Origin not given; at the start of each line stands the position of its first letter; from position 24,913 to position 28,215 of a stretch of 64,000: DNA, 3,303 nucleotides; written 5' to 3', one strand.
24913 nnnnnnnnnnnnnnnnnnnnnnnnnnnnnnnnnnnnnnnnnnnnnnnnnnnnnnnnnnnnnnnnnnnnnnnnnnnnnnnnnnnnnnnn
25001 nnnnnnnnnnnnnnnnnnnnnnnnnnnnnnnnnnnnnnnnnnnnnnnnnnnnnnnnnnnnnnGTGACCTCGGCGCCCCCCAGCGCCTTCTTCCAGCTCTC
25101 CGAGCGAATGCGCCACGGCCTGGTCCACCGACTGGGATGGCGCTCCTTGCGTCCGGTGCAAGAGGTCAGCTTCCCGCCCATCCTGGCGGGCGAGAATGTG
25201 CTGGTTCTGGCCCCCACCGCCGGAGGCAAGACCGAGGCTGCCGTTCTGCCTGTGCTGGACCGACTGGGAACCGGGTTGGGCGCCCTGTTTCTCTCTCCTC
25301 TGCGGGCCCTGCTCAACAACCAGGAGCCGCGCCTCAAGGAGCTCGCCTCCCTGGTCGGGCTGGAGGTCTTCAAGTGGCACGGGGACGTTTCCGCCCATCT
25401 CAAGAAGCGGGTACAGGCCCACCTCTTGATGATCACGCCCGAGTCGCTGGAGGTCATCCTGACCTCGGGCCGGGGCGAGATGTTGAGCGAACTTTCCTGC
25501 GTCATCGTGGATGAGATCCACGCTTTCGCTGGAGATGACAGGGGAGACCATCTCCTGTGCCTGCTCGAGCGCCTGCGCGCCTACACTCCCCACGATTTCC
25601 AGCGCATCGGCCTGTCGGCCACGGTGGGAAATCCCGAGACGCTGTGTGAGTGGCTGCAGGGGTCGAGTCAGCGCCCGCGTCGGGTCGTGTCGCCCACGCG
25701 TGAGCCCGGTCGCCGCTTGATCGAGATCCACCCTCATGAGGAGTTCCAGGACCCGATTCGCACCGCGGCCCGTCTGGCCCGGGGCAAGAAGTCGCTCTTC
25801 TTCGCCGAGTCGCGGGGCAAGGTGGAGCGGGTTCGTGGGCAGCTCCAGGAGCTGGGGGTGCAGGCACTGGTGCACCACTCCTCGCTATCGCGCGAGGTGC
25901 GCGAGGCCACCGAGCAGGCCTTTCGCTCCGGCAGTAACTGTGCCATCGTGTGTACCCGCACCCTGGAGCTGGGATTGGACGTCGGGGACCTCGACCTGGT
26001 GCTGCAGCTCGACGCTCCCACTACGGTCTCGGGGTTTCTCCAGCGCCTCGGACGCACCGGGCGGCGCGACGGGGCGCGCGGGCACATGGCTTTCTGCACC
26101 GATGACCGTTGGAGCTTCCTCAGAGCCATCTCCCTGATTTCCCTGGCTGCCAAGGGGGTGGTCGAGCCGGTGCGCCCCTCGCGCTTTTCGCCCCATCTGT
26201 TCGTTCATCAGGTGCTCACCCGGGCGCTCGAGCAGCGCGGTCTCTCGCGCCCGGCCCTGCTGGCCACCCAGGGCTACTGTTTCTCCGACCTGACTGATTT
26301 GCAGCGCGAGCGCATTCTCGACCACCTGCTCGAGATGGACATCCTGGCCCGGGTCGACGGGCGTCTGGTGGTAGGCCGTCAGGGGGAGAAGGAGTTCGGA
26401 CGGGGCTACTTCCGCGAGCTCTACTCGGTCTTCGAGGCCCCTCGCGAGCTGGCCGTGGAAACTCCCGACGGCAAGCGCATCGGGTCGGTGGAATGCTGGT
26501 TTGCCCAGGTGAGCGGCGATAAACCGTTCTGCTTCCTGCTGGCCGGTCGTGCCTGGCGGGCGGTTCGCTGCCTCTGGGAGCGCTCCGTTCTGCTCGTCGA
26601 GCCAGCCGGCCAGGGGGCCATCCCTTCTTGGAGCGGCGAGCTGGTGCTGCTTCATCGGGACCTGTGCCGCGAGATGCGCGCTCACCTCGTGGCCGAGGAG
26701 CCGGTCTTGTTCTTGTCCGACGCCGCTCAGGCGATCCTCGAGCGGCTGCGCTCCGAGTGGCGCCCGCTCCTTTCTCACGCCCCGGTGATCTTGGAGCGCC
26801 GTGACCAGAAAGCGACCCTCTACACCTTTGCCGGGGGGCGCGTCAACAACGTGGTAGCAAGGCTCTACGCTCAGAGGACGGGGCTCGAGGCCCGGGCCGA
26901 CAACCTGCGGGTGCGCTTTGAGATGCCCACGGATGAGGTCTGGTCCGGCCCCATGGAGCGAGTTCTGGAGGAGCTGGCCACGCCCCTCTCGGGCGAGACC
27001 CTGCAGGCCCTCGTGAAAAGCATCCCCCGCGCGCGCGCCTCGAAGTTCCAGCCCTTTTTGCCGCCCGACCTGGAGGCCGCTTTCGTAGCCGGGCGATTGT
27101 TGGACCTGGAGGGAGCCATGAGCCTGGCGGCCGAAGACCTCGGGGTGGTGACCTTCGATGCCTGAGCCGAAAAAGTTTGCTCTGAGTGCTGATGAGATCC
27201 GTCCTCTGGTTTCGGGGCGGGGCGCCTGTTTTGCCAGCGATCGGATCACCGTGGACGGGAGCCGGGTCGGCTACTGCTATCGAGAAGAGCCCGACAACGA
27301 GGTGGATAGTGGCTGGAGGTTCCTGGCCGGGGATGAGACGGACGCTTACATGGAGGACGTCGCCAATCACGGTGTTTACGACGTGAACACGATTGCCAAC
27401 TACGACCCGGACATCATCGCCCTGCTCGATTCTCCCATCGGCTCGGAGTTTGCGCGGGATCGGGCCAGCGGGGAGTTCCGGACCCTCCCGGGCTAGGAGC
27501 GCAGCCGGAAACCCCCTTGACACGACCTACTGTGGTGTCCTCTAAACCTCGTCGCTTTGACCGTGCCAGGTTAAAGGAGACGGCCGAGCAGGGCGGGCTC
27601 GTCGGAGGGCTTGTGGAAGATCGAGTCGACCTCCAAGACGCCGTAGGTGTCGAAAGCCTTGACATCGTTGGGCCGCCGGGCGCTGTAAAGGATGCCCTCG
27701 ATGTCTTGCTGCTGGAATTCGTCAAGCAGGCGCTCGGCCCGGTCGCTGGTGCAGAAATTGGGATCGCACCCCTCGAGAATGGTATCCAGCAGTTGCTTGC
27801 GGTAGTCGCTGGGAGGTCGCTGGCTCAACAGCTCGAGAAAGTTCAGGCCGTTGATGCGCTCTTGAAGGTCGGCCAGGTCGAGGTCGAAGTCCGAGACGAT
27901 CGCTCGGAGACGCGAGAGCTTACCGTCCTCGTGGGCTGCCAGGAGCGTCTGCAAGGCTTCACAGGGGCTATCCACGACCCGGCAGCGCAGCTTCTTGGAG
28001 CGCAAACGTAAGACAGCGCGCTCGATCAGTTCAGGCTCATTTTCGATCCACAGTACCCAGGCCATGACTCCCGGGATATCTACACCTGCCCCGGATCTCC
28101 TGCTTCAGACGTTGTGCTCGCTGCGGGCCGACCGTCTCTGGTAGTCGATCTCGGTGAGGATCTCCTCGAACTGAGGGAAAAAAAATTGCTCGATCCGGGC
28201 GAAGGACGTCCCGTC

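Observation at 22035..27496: Four-gene translationally coupled operon: Cys-rich beta-helix/wHTH protein, BrxD-like ATPase, BrxHI/Lhr-like helicase, small acidic protein. No methyltransferase or PglZ nearby, so it is a candidate undescribed defence-type system.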

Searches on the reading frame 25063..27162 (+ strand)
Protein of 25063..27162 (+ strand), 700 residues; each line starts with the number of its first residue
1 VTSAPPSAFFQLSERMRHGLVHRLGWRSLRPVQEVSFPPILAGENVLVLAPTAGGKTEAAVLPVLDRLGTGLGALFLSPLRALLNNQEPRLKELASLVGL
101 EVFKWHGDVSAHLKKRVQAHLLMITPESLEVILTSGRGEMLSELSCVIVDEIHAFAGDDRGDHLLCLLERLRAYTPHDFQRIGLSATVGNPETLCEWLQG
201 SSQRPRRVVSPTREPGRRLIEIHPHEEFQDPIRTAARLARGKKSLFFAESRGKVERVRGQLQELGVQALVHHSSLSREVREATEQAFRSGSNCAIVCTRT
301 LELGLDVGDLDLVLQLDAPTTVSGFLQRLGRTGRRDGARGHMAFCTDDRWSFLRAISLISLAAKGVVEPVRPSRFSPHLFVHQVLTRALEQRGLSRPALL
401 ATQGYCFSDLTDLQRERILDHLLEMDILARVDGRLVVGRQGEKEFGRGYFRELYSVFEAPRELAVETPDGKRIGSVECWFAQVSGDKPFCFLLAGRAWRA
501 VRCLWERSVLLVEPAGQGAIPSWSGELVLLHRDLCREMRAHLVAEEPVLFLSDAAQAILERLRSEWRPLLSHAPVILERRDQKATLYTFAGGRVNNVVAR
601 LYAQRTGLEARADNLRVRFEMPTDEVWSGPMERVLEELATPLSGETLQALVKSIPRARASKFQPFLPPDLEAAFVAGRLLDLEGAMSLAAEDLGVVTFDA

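Call 7: search_protein_families(library=pfam, proteins=[window:25063-27162:+], max_evalue=0.01)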
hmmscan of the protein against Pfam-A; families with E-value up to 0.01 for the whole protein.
window:25063-27162:+ (700 aa): 4 families
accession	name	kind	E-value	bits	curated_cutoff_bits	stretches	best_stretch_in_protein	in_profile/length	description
PF00270.35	DEAD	-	8.2e-32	110.7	26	1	30-191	1-164/167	DEAD/DEAH box helicase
PF00271.37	Helicase_C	-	2.3e-19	70.1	23.5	1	238-335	12-109/110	Helicase conserved C-terminal domain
PF22590.2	Cas3-like_C_2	-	5.9e-05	23.7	27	1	260-335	25-104/106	CRISPR-associated nuclease/helicase Cas3, C-terminal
PF04851.21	ResIII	-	0.0053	17.1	22.5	0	44-188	24-162/164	Type III restriction enzyme, res subunit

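Call 8: search_protein_families(library=padloc, proteins=[window:25063-27162:+], max_evalue=0.01)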
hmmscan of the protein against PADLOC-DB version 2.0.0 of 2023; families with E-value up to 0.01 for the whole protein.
window:25063-27162:+ (700 aa): 69 families (the best 25 are shown)
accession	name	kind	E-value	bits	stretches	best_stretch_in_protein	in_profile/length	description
PDLC02503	BrxHI|BrxHII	-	2.3e-210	698.5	1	7-694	3-693/698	BrxHI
PDLC02501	BrxHI|BrxHII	-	1e-157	524.9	1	7-688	2-702/925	BrxHI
PDLC03960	SngC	-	1.6e-130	435.1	1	8-690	5-718/720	-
PDLC02897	DpdJ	-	4.7e-36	122.1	2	233-384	347-500/1570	DpdJ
PDLC02864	DpdF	-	6.9e-30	102.4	1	14-348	8-342/610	DpdF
PDLC02870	DpdF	-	6.4e-24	82.3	1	22-338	7-322/534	DpdF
PDLC02861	DpdF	-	2.9e-22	76.7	1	15-344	15-341/611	DpdF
PDLC00192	HamB1|HamB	-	2.1e-17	60.1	1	36-204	276-450/1104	DEAD-box helicase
PDLC00188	HamB1|HamB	-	2.5e-17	60.3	2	40-202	255-423/1037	DEAD-box helicase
PDLC03928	PsyrT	-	7.4e-17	58.9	2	245-335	245-335/689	-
PDLC02865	DpdF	-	9.6e-17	57.9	1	16-337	747-1071/1499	DpdF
PDLC00194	HamB1|HamB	-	1.6e-16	57.4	2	50-203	252-408/995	DEAD-box helicase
PDLC00037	DruE3|DruE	-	3e-16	56.3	2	274-340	1039-1105/2055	SNF2 family N-terminal domain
PDLC00035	DruE3|DruE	-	1.2e-15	54.4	2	273-345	1041-1114/1460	SNF2 family N-terminal domain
PDLC01761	Cas3b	-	2e-14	51.2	2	145-337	355-536/705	-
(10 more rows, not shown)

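Call 9: search_protein_families(library=ncbifam, proteins=[window:25063-27162:+], max_evalue=0.01)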
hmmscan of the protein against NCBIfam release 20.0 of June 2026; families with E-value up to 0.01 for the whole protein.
window:25063-27162:+ (700 aa): 32 families (the best 25 are shown)
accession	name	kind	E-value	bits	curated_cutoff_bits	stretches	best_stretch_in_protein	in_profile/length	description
TIGR04121.1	DEXH_lig_assoc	equivalog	1.4e-69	234.8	850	1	25-607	11-630/804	ligase-associated DNA damage response DEXH box helicase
NF010338.0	PRK13767.1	equivalog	3.4e-59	200.9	849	1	26-540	31-598/877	ATP-dependent helicase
NF007284.0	PRK09751.1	equivalog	1.5e-40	138.4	1496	2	107-214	133-241/1538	ATP-dependent helicase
NF002654.0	PRK02362.1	equivalog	9e-28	97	887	1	23-200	18-193/739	ATP-dependent DNA helicase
TIGR01389.1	recQ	equivalog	3.6e-25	88.5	640.2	1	20-345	5-327/591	DNA helicase RecQ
NF008744.0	PRK11776.1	equivalog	7.3e-24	84.1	524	1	12-349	11-350/460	ATP-dependent RNA helicase DbpA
NF001308.0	PRK00254.1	equivalog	2e-23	82.5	1216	1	12-258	8-255/720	ATP-dependent DNA helicase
TIGR03817.1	DECH_helic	hypoth_equivalog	1.2e-22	80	874.1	1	42-336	50-374/742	helicase/secretion neighborhood putative DEAH-box helicase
TIGR00614.1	recQ_fam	subfamily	1.4e-19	70.2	219.8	1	23-341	6-326/470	RecQ family ATP-dependent DNA helicase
NF053711.1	RNA_heli_RhlE1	exception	1.6e-19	70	750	1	21-358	16-361/434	RNA helicase RhlE1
NF053631.1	RNA_helic_CshA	equivalog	8.9e-19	67.7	646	1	12-357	6-353/434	degradosome RNA helicase CshA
NF008279.0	PRK11057.1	equivalog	2.6e-18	65.8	1015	1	20-339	17-333/608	ATP-dependent DNA helicase RecQ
NF002251.0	PRK01172.1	equivalog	9e-18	63.8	891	1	40-202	34-193/674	ATP-dependent DNA helicase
NF008394.0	PRK11192.1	equivalog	1.6e-16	60.2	507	2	241-341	247-346/441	ATP-dependent RNA helicase SrmB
NF053636.1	DDHlcsCsdAPsy1082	equivalog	5.1e-16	58.3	890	1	22-357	19-359/512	DEAD/DEAH box helicase CsdA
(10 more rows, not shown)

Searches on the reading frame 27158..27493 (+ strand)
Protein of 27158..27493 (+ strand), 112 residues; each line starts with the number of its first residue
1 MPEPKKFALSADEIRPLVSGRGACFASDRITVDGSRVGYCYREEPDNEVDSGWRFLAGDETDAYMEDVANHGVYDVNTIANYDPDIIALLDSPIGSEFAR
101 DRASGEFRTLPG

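Call 7: search_protein_families(library=pfam, proteins=[window:27158-27493:+], max_evalue=0.01)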
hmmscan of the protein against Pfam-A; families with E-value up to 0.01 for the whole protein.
window:27158-27493:+ (112 aa): 1 family
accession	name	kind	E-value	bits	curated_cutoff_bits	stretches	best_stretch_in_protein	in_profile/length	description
PF09951.15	Imm33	-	1.2e-34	118.4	25.4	1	24-109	1-85/87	Immunity protein Imm33 domain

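Call 8: search_protein_families(library=padloc, proteins=[window:27158-27493:+], max_evalue=0.01)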
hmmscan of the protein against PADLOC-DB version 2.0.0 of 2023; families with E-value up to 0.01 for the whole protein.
window:27158-27493:+ (112 aa): 0 families

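Call 9: search_protein_families(library=ncbifam, proteins=[window:27158-27493:+], max_evalue=0.01)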
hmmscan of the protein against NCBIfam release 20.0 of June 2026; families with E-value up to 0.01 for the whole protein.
window:27158-27493:+ (112 aa): 0 families

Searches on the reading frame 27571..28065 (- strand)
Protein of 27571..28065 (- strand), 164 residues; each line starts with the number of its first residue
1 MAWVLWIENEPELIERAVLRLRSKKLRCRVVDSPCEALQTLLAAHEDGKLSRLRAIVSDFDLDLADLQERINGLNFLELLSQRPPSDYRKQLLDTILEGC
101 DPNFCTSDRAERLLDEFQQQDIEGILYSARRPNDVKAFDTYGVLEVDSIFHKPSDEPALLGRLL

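Call 17: search_protein_families(library=pfam, proteins=[window:27571-28065:-], max_evalue=0.001)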
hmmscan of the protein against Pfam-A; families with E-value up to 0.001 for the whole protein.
window:27571-28065:- (164 aa): 0 families

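Call 97: search_protein_families(library=padloc, proteins=[window:27571-28065:-], max_evalue=0.001)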
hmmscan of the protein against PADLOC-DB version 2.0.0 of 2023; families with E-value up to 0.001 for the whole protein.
window:27571-28065:- (164 aa): 0 families
